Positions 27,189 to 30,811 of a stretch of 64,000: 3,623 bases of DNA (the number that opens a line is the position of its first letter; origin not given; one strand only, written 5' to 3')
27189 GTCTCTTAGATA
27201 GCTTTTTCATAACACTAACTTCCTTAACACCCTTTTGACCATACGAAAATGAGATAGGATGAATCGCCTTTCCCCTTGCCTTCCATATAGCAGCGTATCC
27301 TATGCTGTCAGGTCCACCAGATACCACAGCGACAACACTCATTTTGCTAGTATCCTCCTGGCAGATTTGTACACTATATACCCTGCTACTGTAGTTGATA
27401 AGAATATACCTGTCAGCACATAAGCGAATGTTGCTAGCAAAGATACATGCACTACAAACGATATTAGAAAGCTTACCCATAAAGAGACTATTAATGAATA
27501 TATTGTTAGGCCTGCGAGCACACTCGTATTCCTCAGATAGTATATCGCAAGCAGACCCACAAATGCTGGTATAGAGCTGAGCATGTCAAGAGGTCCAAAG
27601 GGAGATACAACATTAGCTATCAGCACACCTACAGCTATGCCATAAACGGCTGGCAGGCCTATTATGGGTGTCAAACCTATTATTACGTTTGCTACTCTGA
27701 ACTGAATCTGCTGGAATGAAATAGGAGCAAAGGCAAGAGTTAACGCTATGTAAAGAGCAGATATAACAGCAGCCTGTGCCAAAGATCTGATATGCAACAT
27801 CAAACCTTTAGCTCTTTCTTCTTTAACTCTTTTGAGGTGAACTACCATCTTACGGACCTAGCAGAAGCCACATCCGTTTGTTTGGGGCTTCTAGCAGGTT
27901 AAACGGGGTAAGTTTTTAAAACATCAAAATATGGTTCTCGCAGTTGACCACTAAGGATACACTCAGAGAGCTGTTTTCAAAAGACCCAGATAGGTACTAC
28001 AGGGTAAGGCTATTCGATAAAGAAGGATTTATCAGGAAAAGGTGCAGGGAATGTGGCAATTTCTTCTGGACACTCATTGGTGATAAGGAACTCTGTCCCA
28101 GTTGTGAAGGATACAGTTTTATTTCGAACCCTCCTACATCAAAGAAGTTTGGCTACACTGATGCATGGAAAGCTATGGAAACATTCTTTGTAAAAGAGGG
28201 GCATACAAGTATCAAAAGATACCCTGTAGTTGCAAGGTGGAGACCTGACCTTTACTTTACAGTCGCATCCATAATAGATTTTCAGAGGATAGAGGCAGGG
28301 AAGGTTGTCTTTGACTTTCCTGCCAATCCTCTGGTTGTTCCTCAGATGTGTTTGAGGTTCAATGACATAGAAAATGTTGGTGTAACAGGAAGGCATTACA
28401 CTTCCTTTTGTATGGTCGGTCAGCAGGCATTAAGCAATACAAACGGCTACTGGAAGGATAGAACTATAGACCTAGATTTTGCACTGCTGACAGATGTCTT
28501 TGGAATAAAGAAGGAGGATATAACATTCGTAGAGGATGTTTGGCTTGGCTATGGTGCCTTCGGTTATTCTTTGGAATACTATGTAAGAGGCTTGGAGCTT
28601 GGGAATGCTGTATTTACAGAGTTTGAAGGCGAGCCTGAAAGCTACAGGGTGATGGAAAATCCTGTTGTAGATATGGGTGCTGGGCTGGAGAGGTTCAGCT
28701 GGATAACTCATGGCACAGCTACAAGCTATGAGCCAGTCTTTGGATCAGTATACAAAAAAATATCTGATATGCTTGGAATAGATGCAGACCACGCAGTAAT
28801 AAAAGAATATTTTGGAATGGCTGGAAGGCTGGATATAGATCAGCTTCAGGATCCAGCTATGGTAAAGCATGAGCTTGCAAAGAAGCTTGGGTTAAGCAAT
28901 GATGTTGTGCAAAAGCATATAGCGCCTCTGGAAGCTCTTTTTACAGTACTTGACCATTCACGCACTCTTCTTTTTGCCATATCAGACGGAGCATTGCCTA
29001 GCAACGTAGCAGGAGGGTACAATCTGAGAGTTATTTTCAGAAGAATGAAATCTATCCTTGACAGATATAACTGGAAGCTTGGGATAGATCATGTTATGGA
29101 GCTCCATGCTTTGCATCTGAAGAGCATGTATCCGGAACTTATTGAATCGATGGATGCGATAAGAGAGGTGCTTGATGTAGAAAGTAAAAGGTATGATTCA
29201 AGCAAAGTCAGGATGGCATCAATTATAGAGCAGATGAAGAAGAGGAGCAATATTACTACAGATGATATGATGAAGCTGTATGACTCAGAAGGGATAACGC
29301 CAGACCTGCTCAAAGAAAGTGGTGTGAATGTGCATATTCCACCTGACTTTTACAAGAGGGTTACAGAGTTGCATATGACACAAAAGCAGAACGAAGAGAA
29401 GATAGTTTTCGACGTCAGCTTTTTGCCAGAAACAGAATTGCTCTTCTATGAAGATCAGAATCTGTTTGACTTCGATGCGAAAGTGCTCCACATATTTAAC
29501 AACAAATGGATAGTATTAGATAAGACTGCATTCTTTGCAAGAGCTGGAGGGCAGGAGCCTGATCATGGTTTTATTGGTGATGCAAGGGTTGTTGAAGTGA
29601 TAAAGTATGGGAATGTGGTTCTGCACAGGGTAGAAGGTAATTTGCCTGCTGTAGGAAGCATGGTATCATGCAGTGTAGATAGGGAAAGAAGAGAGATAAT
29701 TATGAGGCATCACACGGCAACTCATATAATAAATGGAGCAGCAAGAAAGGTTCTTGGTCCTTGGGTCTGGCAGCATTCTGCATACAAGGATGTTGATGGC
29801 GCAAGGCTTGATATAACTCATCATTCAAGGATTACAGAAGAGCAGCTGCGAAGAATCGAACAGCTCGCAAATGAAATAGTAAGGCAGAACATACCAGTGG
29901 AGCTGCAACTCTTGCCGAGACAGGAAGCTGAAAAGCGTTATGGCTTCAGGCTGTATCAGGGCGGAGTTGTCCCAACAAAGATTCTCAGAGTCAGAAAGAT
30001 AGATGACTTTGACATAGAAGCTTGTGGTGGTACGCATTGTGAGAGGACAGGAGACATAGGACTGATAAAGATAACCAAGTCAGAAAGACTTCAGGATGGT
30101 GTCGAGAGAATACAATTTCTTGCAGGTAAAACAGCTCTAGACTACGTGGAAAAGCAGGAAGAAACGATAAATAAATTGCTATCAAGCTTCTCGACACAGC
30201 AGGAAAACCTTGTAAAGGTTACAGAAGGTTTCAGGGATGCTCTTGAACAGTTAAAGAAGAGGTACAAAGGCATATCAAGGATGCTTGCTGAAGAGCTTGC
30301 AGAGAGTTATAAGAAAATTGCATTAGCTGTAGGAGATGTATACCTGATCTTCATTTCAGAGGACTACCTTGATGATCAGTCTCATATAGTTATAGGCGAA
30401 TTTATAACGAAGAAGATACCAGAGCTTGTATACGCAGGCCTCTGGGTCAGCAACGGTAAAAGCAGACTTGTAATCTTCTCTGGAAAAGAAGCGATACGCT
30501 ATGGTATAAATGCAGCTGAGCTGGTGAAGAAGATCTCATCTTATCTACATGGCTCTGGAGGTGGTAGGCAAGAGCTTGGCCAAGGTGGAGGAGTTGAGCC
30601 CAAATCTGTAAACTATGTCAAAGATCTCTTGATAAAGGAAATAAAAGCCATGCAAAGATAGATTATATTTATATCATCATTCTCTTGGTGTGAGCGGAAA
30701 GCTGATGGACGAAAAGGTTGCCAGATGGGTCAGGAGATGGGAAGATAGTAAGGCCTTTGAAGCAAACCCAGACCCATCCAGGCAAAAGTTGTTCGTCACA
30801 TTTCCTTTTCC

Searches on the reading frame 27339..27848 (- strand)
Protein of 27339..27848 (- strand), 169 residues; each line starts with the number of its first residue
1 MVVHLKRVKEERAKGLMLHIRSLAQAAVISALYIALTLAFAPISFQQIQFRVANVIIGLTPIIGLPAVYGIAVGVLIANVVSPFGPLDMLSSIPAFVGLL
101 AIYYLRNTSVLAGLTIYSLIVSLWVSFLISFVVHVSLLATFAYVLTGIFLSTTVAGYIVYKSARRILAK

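Call 60: search_protein_families(library=pfam, proteins=[window:27339-27848:-], max_evalue=0.001)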
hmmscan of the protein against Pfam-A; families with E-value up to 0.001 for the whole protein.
window:27339-27848:- (169 aa): 1 family
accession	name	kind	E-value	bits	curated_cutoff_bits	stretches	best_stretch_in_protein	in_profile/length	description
PF06177.16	QueT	-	4.4e-23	82.6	33.7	1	23-162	1-138/141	QueT transporter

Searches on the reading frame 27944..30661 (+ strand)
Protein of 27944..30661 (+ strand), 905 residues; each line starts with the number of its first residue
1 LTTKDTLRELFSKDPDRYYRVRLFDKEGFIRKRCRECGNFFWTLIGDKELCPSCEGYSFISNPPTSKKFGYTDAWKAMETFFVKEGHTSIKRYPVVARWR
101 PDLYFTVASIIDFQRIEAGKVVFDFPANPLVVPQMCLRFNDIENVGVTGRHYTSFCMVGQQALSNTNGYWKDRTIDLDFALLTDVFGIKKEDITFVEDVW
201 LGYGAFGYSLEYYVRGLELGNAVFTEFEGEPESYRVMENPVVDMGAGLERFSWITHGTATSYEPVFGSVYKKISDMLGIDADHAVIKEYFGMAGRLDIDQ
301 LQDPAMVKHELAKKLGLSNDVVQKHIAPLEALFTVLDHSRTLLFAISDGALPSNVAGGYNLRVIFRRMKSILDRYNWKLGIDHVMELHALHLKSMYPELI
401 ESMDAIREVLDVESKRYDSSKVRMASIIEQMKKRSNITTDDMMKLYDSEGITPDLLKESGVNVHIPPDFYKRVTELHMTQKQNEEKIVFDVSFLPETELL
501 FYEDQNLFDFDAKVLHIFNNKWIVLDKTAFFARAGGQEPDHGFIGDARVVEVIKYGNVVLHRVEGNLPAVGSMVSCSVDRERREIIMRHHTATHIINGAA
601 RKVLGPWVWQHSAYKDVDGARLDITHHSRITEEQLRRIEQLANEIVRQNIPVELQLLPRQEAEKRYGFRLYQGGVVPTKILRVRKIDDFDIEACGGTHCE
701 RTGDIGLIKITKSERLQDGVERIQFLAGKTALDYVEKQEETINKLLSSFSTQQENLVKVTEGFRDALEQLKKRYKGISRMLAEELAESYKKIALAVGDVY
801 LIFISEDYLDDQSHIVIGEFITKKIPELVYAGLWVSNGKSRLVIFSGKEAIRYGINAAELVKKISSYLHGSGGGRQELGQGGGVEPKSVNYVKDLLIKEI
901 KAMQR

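Call 16: search_protein_families(library=pfam, proteins=[window:27944-30661:+])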
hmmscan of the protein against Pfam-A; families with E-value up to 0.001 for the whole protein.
window:27944-30661:+ (905 aa): 3 families
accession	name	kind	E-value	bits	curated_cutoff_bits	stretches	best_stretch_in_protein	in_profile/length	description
PF01411.24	tRNA-synt_2c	-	1.2e-78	265.5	30.3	1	80-582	8-552/552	tRNA synthetases class II (A)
PF07973.19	tRNA_SAD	-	1.2e-13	51.2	24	1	682-723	2-43/44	Threonyl and Alanyl tRNA synthetase second additional domain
PF02272.25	DHHA1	-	2.3e-05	25.2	25.9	1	806-901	11-101/102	DHHA1 domain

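Call 17: find_homologous_proteins(query=window:27944-30661:+, max_evalue=1e-50)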
Query window:27944-30661:+ (905 aa): 6401 proteins with E <= 1e-50 among 8000 candidates; the best 120 are listed.
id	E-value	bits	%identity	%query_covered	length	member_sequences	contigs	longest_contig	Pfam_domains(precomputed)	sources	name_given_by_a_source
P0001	0.0e+0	2073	99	100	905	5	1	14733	PF01411.25,PF07973.20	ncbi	ncbi:MAG: alanine--tRNA ligase [Conexivisphaerales archaeon]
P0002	0.0e+0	1436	66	100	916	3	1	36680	PF01411.25,PF07973.20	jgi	jgi:alanyl-tRNA synthetase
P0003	0.0e+0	1435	67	100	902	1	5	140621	PF01411.25,PF07973.20,PF02272.25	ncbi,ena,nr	ncbi:MAG: alanine--tRNA ligase [Nitrososphaerota archaeon]|nr:alanine--tRNA ligase [Nitrososphaerota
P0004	0.0e+0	1422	66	100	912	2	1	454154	PF01411.25,PF07973.20,PF02272.25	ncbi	ncbi:MAG: alanine--tRNA ligase [Conexivisphaerales archaeon]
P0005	0.0e+0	1411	65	100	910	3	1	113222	PF01411.25,PF07973.20,PF02272.25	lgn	-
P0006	0.0e+0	1405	64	100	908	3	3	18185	PF01411.25,PF07973.20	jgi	-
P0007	0.0e+0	1391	62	100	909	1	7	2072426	PF01411.25,PF07973.20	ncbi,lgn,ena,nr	ncbi:MAG: alanine--tRNA ligase [Nitrososphaerota archaeon]|nr:alanine--tRNA ligase [Nitrososphaerota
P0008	0.0e+0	1390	62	100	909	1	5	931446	PF01411.25,PF07973.20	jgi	jgi:alanyl-tRNA synthetase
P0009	0.0e+0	1390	63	100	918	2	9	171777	PF01411.25,PF07973.20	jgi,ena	jgi:alanyl-tRNA synthetase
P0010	0.0e+0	1386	63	100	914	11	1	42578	PF01411.25,PF07973.20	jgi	-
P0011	0.0e+0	1384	62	100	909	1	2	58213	PF01411.25,PF07973.20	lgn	-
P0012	0.0e+0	1273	59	100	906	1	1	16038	PF01411.25,PF07973.20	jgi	jgi:alanyl-tRNA synthetase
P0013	0.0e+0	1267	59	100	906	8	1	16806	PF01411.25,PF07973.20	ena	-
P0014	0.0e+0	1258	59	100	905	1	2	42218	PF01411.25,PF07973.20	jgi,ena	-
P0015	0.0e+0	1253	58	100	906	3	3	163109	PF01411.25,PF07973.20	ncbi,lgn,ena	ncbi:MAG: alanine--tRNA ligase [Conexivisphaerales archaeon]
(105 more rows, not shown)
